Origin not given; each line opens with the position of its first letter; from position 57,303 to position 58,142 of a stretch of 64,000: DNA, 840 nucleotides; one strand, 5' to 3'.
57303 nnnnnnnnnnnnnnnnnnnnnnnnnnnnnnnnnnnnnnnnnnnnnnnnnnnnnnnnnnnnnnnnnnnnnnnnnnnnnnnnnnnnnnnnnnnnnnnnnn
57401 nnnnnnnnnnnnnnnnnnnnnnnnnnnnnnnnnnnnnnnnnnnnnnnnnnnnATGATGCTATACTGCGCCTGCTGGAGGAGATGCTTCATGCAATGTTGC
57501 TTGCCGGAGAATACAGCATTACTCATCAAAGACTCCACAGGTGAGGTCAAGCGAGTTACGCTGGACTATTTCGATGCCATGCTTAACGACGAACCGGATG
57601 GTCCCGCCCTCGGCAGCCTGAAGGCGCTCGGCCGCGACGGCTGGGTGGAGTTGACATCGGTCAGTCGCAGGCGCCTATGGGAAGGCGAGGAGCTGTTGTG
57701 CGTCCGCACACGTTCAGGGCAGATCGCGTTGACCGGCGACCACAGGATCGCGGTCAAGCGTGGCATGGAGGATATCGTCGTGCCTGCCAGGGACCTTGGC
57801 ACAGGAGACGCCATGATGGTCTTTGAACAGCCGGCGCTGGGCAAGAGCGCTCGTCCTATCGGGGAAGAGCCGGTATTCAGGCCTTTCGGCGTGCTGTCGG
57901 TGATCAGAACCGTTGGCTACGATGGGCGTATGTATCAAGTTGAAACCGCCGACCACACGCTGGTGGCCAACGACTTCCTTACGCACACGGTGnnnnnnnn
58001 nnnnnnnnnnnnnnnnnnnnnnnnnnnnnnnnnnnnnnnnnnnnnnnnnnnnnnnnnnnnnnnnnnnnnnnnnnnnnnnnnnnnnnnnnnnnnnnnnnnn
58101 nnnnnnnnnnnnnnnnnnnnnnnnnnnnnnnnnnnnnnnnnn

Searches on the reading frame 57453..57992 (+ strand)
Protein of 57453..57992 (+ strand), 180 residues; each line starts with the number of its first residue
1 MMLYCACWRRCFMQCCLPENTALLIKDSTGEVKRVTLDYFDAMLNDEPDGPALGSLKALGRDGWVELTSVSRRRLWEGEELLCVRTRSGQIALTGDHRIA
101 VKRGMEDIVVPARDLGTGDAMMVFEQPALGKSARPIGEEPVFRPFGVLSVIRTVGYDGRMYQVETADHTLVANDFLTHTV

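Call 49: search_protein_families(library=pfam, proteins=[window:57453-57992:+], max_evalue=0.001)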
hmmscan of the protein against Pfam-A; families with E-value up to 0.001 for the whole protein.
window:57453-57992:+ (180 aa): 0 families

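Call 60: search_protein_families(library=pfam, proteins=[window:57489-57992:+], max_evalue=5)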
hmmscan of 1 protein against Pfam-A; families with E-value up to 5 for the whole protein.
window:57489-57992:+ (168 aa): 1 family
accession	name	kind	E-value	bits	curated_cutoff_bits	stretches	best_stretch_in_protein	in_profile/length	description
PF14890.11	Intein_splicing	-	0.027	14.7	35.8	1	68-112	49-95/155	Intein splicing domain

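Call 61: search_solved_structures(query=window:57489-57992:+, max_evalue=1)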
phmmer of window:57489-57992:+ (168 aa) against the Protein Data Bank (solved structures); distinct sequences matched with E-value up to 1: 5.
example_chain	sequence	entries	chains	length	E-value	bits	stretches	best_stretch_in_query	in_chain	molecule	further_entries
3p4g_A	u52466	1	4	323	0.087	15.7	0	80-133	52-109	Antifreeze protein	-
3h3e_A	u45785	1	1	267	0.097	15.6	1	45-99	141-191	uncharacterized protein Tm1679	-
9gxi_A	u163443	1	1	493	0.8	12.6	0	119-162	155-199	Fascin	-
6b0t_A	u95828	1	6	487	0.99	12.3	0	120-162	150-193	Fascin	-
4goy_A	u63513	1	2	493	1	12.3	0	120-162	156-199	Fascin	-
